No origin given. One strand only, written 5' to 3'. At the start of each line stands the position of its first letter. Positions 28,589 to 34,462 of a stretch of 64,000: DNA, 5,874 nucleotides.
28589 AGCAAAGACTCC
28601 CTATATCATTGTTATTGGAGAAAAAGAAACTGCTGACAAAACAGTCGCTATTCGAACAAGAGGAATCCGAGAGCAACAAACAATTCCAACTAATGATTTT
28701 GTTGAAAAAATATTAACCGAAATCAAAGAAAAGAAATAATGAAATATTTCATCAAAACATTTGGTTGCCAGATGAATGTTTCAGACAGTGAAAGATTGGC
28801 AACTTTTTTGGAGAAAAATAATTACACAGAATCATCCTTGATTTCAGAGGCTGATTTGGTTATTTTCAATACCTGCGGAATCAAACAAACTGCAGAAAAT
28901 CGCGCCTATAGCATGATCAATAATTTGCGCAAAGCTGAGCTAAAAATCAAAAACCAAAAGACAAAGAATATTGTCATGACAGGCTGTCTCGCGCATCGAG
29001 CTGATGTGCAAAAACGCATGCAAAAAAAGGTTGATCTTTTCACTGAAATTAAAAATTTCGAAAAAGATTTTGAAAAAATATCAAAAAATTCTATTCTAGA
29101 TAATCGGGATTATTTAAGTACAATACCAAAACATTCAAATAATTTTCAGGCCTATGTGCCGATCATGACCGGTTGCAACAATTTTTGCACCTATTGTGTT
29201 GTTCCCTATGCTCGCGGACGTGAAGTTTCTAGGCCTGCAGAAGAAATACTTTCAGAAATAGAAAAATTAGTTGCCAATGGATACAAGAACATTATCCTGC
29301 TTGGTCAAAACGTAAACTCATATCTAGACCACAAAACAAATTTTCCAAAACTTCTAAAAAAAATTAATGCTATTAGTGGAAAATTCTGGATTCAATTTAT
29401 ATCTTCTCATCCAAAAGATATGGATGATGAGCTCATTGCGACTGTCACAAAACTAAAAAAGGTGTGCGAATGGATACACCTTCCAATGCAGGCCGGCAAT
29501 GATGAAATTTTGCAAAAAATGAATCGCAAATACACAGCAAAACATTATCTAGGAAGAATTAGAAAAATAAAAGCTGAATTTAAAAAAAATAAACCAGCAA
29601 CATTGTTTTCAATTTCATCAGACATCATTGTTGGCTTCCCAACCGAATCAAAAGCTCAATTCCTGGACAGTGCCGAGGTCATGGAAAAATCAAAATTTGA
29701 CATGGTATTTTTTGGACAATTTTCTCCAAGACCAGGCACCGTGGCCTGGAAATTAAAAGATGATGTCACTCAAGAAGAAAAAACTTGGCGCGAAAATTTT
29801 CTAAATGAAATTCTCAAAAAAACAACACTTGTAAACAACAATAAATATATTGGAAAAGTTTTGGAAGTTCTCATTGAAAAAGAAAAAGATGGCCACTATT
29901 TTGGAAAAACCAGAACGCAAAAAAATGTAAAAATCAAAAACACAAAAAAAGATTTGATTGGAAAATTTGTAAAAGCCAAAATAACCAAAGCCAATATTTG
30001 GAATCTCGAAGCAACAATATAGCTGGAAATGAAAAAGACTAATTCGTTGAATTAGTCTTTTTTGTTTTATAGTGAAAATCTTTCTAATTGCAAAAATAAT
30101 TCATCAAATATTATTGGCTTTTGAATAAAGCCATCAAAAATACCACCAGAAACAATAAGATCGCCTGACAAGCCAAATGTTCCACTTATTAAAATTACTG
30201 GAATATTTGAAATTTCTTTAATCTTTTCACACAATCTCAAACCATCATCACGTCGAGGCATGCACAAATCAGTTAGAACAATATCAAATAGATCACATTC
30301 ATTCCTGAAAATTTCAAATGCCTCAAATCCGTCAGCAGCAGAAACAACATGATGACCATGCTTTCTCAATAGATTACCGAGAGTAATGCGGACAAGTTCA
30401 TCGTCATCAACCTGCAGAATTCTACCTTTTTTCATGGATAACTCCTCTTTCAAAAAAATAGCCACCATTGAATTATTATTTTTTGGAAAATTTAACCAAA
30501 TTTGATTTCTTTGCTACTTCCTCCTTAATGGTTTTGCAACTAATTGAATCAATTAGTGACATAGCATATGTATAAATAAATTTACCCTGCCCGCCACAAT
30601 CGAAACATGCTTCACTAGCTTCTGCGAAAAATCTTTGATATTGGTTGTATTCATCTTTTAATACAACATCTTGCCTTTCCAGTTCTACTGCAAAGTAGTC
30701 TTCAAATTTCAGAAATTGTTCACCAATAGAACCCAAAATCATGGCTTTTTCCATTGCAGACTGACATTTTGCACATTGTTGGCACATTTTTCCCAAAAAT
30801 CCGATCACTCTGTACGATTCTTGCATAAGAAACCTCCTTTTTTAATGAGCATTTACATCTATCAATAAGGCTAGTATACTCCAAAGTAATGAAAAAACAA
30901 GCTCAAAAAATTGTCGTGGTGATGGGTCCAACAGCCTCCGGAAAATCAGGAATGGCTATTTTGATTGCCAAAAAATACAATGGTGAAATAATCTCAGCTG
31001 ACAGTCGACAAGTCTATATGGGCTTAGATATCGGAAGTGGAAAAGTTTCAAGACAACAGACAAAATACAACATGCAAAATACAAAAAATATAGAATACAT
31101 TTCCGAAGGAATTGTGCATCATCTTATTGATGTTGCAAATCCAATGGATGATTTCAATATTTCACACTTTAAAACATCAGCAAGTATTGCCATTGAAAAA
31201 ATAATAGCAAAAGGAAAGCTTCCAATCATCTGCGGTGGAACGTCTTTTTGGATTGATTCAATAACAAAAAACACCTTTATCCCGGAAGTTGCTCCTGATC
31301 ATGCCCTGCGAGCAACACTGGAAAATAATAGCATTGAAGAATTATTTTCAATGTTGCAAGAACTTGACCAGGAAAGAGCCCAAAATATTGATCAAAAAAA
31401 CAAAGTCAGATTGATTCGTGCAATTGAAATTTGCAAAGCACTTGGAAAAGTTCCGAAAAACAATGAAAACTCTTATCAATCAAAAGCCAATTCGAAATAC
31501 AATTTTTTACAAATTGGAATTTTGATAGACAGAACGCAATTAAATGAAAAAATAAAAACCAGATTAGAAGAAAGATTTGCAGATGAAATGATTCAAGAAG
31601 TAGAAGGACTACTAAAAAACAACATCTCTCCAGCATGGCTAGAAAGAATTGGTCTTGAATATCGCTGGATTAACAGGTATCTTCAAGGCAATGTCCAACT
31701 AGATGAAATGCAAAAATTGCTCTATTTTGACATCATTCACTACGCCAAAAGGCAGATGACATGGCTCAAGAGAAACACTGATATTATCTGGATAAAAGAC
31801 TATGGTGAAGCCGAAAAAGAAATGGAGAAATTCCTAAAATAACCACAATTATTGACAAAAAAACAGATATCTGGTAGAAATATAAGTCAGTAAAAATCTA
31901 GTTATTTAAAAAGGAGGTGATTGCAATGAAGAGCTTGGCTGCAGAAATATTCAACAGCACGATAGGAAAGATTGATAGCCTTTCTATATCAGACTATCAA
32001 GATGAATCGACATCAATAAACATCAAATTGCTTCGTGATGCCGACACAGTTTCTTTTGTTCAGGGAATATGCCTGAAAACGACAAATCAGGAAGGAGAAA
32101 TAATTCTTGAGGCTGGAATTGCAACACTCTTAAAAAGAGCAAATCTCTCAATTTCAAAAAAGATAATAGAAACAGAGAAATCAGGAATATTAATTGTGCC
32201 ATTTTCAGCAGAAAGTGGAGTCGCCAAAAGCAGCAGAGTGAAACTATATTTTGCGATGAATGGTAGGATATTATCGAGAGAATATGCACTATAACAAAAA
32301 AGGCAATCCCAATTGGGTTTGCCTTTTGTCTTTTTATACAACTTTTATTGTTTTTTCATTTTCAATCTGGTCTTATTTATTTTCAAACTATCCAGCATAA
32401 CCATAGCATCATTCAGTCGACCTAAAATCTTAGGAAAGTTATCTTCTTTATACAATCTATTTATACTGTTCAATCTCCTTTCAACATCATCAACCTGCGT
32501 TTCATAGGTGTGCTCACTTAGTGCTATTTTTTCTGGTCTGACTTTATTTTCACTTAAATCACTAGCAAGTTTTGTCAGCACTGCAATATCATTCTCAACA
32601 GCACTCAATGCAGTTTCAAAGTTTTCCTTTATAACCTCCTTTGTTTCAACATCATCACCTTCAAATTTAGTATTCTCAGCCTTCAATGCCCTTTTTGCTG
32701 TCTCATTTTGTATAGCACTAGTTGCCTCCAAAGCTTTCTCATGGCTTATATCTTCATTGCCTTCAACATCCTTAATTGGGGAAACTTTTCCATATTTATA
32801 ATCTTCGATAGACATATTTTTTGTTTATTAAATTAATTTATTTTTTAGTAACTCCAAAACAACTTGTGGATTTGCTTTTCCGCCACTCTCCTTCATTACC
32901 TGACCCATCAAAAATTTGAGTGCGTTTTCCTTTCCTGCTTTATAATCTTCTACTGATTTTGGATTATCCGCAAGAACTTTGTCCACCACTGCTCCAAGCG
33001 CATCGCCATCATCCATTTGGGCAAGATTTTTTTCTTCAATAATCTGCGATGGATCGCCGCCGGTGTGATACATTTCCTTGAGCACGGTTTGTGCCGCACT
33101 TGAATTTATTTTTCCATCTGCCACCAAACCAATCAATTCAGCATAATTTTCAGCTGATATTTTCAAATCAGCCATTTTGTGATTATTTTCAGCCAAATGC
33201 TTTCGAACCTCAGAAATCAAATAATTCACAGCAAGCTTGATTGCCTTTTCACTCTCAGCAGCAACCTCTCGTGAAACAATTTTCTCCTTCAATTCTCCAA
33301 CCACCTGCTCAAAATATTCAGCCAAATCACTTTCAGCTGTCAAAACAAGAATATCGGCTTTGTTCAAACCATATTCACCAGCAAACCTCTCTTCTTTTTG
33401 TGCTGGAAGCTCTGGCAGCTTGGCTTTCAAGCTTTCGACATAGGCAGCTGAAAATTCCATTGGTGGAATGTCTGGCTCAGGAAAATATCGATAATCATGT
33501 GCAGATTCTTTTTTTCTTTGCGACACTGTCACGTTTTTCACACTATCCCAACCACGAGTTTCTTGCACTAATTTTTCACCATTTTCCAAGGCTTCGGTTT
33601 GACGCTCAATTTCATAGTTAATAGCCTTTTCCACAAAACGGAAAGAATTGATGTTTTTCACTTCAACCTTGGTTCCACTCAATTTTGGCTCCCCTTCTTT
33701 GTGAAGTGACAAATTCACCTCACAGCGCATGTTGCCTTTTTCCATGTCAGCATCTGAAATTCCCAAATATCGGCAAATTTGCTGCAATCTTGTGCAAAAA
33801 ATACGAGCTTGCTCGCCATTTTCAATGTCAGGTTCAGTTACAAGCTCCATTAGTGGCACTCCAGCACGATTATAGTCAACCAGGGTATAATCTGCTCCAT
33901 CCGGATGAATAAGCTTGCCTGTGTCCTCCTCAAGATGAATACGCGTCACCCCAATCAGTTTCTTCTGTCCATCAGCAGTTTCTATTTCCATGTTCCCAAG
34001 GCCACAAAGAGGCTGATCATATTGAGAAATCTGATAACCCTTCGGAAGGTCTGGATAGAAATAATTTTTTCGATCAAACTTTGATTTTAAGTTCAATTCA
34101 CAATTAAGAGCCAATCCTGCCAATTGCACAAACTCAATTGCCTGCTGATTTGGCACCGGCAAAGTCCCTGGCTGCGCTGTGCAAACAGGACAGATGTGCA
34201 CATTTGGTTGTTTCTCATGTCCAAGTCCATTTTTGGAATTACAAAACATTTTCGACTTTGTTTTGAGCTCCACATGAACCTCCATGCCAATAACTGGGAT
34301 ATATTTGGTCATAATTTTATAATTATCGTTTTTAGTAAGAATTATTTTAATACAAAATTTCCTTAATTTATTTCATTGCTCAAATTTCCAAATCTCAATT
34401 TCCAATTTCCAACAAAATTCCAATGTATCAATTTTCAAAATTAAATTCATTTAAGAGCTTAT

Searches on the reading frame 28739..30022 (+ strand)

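Call 84: search_protein_families(library=pfam, proteins=[window:28739-30022:+], max_evalue=0.00001)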
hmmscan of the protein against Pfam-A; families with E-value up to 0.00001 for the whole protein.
window:28739-30022:+ (427 aa): 3 families
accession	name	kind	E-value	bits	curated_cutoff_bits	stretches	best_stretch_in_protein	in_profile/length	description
PF04055.27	Radical_SAM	-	6.1e-26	92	29.5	1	140-313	1-164/166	Radical SAM superfamily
PF00919.26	UPF0004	-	2.4e-24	85.6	27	1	2-95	1-89/98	Uncharacterized protein family UPF0004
PF01938.26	TRAM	-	4.6e-12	46.1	21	1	369-426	2-59/61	TRAM domain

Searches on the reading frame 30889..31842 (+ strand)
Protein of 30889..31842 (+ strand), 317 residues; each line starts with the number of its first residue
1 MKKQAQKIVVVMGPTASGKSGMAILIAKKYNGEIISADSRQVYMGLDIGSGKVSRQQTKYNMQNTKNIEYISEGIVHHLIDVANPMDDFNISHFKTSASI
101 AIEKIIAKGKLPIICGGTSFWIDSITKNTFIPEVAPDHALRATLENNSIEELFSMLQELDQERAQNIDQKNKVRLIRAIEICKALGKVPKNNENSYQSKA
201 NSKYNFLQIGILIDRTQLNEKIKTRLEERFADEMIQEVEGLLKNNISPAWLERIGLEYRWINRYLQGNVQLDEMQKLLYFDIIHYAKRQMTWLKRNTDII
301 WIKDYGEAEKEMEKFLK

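Call 84: search_protein_families(library=pfam, proteins=[window:30889-31842:+], max_evalue=0.00001)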
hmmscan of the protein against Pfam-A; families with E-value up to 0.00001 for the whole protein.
window:30889-31842:+ (317 aa): 2 families
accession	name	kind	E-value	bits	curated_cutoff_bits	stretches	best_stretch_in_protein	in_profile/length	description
PF01715.23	IPPT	-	1e-57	196.1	23.6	1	41-295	1-242/243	IPP transferase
PF01745.22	IPT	-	4.2e-07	30.1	20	1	7-76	2-66/233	Isopentenyl transferase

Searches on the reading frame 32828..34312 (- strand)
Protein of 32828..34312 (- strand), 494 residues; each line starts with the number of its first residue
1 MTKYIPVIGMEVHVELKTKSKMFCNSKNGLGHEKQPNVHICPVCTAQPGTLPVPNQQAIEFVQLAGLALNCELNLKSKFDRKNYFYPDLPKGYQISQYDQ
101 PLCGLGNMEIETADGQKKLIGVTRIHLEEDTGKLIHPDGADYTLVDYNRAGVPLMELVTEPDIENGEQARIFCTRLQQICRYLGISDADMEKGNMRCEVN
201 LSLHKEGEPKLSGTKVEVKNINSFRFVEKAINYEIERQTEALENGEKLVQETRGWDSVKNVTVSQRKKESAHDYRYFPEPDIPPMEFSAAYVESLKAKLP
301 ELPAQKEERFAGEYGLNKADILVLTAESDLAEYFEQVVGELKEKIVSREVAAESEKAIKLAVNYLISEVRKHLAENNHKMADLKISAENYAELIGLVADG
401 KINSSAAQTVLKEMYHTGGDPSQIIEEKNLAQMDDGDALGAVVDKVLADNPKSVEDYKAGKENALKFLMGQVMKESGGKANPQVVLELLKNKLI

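Call 84: search_protein_families(library=pfam, proteins=[window:32828-34312:-], max_evalue=0.00001)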
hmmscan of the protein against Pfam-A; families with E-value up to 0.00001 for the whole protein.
window:32828-34312:- (494 aa): 2 families
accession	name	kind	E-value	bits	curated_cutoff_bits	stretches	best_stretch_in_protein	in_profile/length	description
PF02934.20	GatB_N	-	4.5e-115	384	23.4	1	7-293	2-277/277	GatB/GatE catalytic domain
PF02637.23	GatB_Yqey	-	1.3e-46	158.6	27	1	352-493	7-148/148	GatB domain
